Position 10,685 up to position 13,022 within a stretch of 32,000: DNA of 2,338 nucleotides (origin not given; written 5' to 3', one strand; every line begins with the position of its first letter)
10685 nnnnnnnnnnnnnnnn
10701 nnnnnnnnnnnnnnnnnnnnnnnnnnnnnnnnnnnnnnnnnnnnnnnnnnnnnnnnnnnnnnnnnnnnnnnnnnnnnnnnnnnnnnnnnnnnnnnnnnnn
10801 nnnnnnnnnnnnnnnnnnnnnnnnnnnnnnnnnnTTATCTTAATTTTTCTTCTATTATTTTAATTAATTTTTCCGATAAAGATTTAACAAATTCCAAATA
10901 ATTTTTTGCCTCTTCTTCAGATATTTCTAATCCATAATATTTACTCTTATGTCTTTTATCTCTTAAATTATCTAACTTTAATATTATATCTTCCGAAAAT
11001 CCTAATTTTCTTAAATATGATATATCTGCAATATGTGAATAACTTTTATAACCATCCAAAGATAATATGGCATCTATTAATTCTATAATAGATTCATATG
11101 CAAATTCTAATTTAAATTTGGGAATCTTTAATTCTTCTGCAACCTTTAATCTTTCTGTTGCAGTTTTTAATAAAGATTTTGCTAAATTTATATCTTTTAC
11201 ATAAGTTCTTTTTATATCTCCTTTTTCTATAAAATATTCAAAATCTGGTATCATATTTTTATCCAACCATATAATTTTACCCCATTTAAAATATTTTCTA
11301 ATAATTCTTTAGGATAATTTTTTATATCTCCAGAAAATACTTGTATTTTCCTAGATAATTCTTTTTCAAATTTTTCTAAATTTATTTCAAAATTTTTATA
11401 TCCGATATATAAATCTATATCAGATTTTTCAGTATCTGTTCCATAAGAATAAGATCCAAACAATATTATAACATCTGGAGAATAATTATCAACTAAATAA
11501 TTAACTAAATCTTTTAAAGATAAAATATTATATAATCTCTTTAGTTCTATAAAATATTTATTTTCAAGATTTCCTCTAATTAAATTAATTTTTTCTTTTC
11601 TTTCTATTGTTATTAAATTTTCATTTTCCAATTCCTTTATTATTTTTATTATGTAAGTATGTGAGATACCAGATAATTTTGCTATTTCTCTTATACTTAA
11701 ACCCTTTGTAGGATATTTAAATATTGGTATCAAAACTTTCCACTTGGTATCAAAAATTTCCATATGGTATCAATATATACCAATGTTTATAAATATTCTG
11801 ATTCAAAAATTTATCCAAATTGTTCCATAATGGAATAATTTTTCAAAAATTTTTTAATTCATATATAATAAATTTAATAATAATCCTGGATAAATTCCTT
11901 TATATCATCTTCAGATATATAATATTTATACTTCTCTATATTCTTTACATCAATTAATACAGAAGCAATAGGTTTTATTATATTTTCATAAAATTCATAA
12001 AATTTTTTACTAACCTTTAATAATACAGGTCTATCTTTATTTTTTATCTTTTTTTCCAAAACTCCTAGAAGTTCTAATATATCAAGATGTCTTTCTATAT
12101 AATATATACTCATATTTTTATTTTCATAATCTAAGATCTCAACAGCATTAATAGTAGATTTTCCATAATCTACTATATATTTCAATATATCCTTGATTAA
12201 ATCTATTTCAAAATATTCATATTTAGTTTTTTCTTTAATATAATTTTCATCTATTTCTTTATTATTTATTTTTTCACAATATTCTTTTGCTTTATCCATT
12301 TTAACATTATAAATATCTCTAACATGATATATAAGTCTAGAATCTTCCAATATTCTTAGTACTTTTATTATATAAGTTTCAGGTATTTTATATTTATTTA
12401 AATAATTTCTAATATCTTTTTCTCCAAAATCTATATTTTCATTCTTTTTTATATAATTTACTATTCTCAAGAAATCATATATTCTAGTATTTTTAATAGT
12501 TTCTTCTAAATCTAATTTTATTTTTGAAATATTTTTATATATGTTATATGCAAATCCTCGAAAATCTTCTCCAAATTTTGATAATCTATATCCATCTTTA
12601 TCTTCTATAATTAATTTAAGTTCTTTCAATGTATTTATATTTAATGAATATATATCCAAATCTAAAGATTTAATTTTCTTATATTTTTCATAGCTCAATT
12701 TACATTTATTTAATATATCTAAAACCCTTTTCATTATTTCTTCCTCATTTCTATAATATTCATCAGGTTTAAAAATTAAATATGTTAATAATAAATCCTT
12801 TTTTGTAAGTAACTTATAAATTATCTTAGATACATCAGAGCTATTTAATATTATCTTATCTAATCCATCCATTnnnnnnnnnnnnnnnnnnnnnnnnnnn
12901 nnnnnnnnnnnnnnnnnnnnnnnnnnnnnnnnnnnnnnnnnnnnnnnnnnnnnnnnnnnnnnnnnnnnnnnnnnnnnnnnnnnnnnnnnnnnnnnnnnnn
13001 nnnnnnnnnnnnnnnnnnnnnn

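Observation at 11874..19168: Seven-gene same-strand block built from six divergent paralogs of an uncharacterised tandem winged-helix protein family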

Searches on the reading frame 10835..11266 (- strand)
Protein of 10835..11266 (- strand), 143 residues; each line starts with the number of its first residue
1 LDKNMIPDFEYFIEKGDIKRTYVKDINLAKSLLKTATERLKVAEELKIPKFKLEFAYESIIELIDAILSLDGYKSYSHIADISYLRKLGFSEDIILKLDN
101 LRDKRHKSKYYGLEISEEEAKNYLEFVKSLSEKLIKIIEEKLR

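Call 15: search_protein_families(library=pfam, proteins=[window:10835-11266:-], max_evalue=0.001)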
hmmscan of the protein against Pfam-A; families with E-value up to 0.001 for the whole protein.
window:10835-11266:- (143 aa): 0 families

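Call 49: search_protein_families(library=padloc, proteins=[window:10835-11266:-], max_evalue=0.01)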
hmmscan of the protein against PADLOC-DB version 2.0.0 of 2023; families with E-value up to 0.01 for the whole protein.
window:10835-11266:- (143 aa): 6 families
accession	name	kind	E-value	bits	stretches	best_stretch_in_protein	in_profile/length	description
PDLC04379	PDC-M05B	-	1e-08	33.3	1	25-140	17-139/147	-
PDLC04377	PDC-M05B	-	1.6e-06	26.2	1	12-136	6-136/149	-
PDLC04378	PDC-M05B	-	3e-06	25.5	1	22-134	21-139/153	-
PDLC04375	PDC-M05B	-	2.9e-05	22.4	1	23-128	27-139/151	-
PDLC04376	PDC-M05B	-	0.00032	19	1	50-139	24-119/121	-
PDLC04374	PDC-M05B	-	0.0088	14.3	0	78-140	75-140/146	-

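Call 50: search_protein_families(library=phrogs, proteins=[window:10835-11266:-], max_evalue=0.01)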
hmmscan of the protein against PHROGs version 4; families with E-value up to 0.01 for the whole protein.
window:10835-11266:- (143 aa): 0 families

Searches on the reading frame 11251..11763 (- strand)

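Call 3: search_protein_families(library=pfam, proteins=[window:11251-11763:-], max_evalue=1)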
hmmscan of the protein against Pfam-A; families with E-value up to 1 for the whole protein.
window:11251-11763:- (170 aa): 23 families
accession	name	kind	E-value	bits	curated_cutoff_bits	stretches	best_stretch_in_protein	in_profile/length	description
PF18765.7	Polbeta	-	1.2e-09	38.6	26.9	1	85-165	2-88/93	Polymerase beta, Nucleotidyltransferase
PF01909.29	NTP_transf_2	-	8e-08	33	21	1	84-138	2-63/93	Nucleotidyltransferase domain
PF13412.12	HTH_24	-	2.8e-05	24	21.9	1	21-52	17-48/48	Winged helix-turn-helix DNA-binding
PF02082.26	Rrf2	-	8.8e-05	23.1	30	1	10-55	11-57/132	Iron-dependent Transcriptional regulator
PF01047.28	MarR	-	0.00047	20.4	24.6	1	7-56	5-52/59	MarR family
PF22600.2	MTPAP-like_central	-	0.0012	19.4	27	1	84-148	30-88/139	Poly(A) RNA polymerase, mitochondrial-like, central palm domain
PF01381.28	HTH_3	-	0.0014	19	23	1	20-44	8-32/55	Helix-turn-helix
PF12802.13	MarR_2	-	0.0015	19.1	27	1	21-55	19-54/61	MarR family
PF01978.25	TrmB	-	0.0036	17.6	25.6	1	21-57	22-58/68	Sugar-specific transcriptional regulator TrmB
PF04182.18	B-block_TFIIIC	-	0.0045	17.5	22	1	6-53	3-50/73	B-block binding subunit of TFIIIC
PF13545.12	HTH_Crp_2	-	0.005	17.2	27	1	22-60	23-60/70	Crp-like helix-turn-helix domain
PF13730.12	HTH_36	-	0.0093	16.2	25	1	22-50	23-54/55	Helix-turn-helix domain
PF13384.12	HTH_23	-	0.011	16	24.6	1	19-48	15-44/50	Homeodomain-like domain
PF13551.12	HTH_29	-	0.024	15.2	28.1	1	21-51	11-42/64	Winged helix-turn helix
PF15978.11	TnsD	-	0.03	13.8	32.4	1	18-52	196-230/355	Tn7-like transposition protein D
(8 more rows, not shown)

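Call 4: search_protein_families(library=ncbifam, proteins=[window:11251-11763:-], max_evalue=1)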
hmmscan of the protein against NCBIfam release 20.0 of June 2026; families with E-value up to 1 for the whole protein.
window:11251-11763:- (170 aa): 13 families
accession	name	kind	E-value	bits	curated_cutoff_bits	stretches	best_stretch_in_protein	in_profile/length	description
NF047752.1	MntA_antitoxin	equivalog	3.9e-07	29.9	60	1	92-160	3-75/106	type VII toxin-antitoxin system MntA family adenylyltransferase antitoxin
TIGR01884.1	cas_HTH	subfamily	0.00039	19.9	60.2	1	20-59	153-195/202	CRISPR-associated CARF protein Csa3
NF033558.1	transpos_IS1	equivalog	0.00096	19.1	100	1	16-73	50-108/199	IS1 family transposase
TIGR00738.1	rrf2_super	superfamily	0.0027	17.6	73.3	1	20-52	24-56/132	Rrf2 family transcriptional regulator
NF010600.0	PRK13995.1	equivalog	0.0076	15.8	311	1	22-67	154-199/210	K(+)-transporting ATPase subunit C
NF006814.0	PRK09334.1-4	equivalog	0.014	16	128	1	25-57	68-100/110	30S ribosomal protein S25e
NF040939.2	trans_reg_lrs14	equivalog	0.036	14.1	90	1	3-60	19-75/103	Lrs14 family HTH-type transcriptional regulator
NF040820.1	trans_reg_LrpA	equivalog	0.047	13.6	250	1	5-52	3-49/141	HTH-type transcriptional regulator LrpA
NF008732.0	PRK11753.1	equivalog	0.069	12.6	266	1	25-56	175-206/214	cAMP-activated global transcriptional regulator CRP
NF047367.1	redox_TF_RrpA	exception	0.092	13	185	1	8-57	19-67/101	MarR family transcription factor RrpA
NF007408.0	PRK09943.1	equivalog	0.096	12.2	211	1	20-44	19-43/185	HTH-type transcriptional regulator PuuR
TIGR04111.1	BcepMu_gp16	hypoth_equivalog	0.12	12.3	34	0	20-44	12-36/55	phage-associated protein, BcepMu gp16 family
TIGR04523.1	Mplasa_alph_rch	subfamily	0.22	9.4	270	1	119-154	21-56/745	helix-rich protein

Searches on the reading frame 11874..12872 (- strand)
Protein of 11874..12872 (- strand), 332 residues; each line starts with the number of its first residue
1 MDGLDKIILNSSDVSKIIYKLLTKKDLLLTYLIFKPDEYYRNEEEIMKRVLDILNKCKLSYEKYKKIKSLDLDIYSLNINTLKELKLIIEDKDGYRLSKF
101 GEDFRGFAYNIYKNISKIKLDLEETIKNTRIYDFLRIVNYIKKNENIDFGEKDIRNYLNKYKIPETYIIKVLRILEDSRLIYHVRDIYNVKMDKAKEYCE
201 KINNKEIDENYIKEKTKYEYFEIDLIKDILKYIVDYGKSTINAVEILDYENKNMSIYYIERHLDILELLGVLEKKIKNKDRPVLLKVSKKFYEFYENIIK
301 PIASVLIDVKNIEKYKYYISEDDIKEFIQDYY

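Call 3: search_protein_families(library=pfam, proteins=[window:11874-12872:-], max_evalue=1)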
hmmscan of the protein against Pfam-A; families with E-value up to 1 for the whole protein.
window:11874-12872:- (332 aa): 1 family
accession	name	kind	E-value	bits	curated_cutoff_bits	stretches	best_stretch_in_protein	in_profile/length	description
PF12844.13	HTH_19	-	0.058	13.8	30.2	1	245-278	28-60/64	Helix-turn-helix domain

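Call 4: search_protein_families(library=ncbifam, proteins=[window:11874-12872:-], max_evalue=1)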
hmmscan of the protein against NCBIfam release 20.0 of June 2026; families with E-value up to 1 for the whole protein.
window:11874-12872:- (332 aa): 0 families

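Call 49: search_protein_families(library=padloc, proteins=[window:11874-12872:-], max_evalue=0.01)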
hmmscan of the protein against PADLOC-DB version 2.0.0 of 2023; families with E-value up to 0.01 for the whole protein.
window:11874-12872:- (332 aa): 0 families

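Call 50: search_protein_families(library=phrogs, proteins=[window:11874-12872:-], max_evalue=0.01)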
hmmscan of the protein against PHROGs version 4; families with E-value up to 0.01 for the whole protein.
window:11874-12872:- (332 aa): 0 families
